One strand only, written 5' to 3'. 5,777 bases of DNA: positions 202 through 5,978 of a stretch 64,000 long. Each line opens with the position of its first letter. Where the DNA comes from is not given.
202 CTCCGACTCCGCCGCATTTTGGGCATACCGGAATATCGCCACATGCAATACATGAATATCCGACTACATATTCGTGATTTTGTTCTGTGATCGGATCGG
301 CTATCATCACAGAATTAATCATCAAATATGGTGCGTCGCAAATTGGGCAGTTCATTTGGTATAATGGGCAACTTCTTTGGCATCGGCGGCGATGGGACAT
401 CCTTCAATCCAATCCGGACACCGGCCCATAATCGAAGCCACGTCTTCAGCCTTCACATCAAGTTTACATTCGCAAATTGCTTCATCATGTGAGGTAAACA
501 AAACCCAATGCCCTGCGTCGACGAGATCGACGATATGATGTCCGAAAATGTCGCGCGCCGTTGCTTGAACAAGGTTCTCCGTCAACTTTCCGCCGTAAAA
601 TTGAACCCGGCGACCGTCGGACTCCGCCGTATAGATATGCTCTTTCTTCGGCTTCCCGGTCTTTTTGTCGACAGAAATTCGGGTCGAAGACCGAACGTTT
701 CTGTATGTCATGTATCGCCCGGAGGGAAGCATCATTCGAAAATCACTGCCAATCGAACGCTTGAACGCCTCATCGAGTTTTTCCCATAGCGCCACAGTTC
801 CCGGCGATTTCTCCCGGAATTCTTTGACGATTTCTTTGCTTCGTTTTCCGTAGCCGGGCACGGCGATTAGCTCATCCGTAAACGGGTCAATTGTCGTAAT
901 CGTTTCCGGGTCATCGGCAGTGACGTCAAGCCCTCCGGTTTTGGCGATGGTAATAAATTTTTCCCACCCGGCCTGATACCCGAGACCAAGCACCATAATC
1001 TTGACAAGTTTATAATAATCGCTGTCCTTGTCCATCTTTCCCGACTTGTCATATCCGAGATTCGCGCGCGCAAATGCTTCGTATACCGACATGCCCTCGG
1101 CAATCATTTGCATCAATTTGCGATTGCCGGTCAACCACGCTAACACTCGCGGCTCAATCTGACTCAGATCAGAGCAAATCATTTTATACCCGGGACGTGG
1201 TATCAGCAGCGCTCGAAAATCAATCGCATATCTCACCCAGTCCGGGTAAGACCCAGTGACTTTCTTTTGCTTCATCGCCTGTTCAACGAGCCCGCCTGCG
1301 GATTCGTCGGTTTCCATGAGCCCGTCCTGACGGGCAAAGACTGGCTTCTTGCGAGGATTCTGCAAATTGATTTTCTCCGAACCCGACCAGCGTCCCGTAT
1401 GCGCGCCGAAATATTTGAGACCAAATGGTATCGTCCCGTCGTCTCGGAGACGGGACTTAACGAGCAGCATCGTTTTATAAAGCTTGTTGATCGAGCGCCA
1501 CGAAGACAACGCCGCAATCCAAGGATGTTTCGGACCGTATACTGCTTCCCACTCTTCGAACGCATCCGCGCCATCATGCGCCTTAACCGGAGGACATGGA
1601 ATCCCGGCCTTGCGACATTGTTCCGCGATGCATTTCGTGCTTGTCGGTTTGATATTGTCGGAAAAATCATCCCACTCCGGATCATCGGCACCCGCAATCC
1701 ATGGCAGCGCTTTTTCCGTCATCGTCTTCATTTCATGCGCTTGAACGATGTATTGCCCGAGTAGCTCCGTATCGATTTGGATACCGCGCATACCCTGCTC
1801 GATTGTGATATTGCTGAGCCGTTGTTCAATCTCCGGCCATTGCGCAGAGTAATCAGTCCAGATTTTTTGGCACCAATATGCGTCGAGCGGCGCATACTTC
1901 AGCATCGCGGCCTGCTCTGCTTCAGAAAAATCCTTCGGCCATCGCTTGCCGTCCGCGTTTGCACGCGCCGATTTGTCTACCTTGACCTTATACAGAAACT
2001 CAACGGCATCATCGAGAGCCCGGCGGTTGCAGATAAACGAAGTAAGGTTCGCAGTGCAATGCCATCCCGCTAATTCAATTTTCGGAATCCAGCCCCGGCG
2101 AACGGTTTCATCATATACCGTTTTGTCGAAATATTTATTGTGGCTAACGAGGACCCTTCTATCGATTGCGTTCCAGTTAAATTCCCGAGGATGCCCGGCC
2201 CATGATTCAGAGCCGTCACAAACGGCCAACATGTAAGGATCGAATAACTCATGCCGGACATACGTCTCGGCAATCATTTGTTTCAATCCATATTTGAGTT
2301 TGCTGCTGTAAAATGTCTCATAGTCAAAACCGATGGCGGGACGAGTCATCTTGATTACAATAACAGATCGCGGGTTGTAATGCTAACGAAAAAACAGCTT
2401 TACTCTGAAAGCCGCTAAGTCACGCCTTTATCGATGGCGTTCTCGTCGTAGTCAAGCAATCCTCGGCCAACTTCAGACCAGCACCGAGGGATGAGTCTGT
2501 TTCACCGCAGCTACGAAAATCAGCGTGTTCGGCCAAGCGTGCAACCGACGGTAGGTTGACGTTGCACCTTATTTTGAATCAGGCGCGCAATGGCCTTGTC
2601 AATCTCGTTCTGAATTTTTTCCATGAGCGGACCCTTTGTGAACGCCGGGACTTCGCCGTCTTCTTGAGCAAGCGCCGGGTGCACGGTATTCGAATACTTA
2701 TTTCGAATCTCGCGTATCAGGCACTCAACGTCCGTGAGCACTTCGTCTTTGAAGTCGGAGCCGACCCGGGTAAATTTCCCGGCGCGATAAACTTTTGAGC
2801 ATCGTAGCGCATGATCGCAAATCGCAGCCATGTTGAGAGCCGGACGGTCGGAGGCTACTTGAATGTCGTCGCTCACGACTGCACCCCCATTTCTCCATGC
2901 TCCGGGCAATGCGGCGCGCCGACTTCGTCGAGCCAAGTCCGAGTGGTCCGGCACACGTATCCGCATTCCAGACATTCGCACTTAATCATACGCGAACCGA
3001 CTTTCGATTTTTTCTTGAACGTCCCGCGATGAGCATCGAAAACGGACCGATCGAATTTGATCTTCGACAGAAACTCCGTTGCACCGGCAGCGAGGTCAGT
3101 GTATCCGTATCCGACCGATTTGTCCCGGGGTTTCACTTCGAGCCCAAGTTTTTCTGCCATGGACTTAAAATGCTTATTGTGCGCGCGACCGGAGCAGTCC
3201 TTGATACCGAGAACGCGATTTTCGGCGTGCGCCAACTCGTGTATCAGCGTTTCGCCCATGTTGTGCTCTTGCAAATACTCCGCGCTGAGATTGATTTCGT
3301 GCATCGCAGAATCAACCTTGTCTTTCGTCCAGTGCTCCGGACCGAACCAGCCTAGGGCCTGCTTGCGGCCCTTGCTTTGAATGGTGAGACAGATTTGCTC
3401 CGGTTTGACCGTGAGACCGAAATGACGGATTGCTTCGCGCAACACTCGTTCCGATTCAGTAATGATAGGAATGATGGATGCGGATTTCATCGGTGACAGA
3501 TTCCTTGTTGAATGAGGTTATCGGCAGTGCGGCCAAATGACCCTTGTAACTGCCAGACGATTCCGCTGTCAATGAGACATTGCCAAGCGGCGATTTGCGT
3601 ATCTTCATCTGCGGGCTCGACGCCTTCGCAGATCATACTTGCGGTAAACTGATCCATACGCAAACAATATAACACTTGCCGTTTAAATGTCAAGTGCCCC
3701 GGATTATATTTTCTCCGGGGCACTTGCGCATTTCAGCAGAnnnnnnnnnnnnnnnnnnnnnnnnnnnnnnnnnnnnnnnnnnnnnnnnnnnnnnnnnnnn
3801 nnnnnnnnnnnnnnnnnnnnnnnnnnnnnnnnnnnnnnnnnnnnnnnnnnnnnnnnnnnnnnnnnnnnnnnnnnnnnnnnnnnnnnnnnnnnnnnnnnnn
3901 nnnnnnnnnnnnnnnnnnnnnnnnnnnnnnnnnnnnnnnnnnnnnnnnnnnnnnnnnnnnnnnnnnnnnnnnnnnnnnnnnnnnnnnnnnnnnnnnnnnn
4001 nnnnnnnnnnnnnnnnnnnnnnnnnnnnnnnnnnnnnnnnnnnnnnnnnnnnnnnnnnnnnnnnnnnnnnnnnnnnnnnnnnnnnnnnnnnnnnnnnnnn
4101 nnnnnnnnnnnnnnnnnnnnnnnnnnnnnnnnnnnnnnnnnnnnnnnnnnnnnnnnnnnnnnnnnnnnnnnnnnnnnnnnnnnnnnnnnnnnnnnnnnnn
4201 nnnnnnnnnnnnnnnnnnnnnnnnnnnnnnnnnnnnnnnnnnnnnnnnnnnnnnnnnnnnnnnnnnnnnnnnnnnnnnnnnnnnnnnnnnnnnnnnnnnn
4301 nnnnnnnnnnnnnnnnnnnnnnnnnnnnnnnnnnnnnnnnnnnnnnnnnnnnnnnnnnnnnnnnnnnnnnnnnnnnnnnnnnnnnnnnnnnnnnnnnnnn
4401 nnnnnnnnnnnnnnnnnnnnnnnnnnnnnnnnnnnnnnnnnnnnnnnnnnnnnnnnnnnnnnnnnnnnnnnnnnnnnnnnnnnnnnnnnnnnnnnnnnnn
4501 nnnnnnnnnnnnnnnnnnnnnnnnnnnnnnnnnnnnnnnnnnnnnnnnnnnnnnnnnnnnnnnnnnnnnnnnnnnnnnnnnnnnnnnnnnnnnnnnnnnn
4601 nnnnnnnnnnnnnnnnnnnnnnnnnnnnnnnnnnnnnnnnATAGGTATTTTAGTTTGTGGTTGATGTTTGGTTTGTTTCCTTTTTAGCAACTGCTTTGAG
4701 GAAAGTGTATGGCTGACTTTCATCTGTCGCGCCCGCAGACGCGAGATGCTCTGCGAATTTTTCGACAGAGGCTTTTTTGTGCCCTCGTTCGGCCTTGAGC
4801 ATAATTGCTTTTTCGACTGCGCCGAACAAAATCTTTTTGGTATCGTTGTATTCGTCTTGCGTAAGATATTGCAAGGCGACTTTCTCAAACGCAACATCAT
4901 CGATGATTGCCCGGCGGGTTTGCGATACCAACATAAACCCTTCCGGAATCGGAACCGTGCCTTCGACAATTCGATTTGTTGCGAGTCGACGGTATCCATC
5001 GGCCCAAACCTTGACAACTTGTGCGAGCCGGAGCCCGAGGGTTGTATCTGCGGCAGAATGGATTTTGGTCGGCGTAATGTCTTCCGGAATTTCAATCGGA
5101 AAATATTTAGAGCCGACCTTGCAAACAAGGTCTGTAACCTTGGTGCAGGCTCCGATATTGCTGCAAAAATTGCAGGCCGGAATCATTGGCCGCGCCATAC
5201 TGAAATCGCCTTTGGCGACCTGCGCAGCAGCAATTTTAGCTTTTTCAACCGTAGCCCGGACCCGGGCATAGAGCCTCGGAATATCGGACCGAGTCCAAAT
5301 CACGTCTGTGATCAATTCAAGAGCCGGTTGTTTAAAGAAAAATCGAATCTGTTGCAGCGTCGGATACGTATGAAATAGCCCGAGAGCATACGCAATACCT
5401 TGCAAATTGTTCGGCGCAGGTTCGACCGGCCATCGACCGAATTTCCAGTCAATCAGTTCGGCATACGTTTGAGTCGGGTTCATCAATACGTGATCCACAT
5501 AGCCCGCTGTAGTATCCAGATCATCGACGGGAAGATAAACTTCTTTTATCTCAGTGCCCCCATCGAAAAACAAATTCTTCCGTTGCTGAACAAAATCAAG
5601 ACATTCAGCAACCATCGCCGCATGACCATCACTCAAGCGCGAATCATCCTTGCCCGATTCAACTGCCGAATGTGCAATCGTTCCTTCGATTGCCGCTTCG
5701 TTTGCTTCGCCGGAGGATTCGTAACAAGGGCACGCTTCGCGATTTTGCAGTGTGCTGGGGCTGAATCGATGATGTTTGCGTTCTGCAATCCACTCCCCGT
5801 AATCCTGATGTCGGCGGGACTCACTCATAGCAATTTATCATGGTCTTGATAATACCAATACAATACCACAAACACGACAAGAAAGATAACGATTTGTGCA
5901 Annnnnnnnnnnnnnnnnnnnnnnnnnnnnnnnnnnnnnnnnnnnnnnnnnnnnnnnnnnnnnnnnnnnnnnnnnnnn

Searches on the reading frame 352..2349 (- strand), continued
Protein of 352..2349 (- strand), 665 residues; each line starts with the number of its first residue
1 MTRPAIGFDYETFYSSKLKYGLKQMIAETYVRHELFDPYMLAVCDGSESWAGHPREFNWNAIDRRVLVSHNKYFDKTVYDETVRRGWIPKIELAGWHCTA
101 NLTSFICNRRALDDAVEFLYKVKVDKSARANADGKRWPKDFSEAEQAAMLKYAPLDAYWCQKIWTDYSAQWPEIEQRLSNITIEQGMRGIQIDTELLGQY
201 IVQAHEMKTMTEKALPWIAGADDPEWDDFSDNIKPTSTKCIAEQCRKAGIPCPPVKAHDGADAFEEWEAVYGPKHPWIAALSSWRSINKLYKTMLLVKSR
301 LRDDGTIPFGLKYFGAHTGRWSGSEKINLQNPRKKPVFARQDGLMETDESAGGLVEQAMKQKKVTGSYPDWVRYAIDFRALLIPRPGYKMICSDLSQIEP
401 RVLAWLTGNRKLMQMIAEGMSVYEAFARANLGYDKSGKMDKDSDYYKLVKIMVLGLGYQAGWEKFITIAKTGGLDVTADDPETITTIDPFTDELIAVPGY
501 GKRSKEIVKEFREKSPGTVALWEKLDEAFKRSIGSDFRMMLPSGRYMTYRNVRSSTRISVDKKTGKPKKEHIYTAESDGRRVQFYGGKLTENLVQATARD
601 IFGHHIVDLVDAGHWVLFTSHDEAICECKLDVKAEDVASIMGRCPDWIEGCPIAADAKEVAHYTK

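Call 85: find_related_loci(query=A6, collection=viral_contigs, flank=10000)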
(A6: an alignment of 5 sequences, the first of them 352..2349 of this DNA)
Query A6 (665 aa) in viral_contigs; peptide patterns used: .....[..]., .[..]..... (x = any residue, [..] = any of these).
193 stretches matched a pattern; 155 encode a relative of the query (tblastn E <= 1e-3); the best 80 are kept; 80 distinct loci.
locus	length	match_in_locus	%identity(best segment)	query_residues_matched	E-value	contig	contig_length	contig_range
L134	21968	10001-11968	67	6-665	0e+0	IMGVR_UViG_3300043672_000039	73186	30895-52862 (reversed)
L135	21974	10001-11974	58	6-665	0e+0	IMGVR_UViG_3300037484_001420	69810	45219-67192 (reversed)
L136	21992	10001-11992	58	6-663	0e+0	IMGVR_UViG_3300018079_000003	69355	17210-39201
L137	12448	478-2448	56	6-665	0e+0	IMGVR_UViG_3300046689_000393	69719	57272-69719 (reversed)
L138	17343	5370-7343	57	6-665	0e+0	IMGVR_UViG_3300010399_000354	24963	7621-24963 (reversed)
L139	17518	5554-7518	56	6-665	0e+0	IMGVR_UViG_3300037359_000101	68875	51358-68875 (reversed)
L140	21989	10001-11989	55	6-665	0e+0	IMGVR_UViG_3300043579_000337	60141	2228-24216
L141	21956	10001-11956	57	5-665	0e+0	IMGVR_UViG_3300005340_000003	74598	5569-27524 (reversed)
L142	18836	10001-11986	55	6-665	0e+0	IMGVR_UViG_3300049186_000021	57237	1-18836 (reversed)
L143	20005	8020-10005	55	6-665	0e+0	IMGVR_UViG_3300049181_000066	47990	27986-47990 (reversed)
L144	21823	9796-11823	54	2-665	0e+0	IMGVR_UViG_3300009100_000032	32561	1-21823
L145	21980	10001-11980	55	5-665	0e+0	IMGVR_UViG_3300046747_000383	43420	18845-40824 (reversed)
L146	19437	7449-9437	55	6-665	0e+0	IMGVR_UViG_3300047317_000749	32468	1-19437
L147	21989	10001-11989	55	6-665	0e+0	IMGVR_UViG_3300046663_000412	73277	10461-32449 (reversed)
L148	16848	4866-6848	52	1-665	0e+0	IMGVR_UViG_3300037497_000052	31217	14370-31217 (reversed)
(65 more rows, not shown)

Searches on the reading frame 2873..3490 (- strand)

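Call 18: search_protein_families(library=pfam, proteins=[window:2873-3490:-], max_evalue=0.01)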
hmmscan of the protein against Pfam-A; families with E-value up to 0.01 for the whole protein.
window:2873-3490:- (205 aa): 1 family
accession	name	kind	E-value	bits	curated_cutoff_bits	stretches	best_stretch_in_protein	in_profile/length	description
PF10263.15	SprT-like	-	7.8e-09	35.8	25.6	1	49-116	33-96/108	SprT-like family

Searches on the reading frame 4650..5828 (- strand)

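Call 18: search_protein_families(library=pfam, proteins=[window:4650-5828:-], max_evalue=0.01)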
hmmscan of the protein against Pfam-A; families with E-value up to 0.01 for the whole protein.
window:4650-5828:- (392 aa): 2 families
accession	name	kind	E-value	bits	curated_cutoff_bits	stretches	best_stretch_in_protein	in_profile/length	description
PF10926.14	DUF2800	-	3.5e-09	36.8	21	1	108-342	119-338/368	Protein of unknown function (DUF2800)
PF12705.13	PDDEXK_1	-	0.00014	22.3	22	1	106-228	123-246/247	PD-(D/E)XK nuclease superfamily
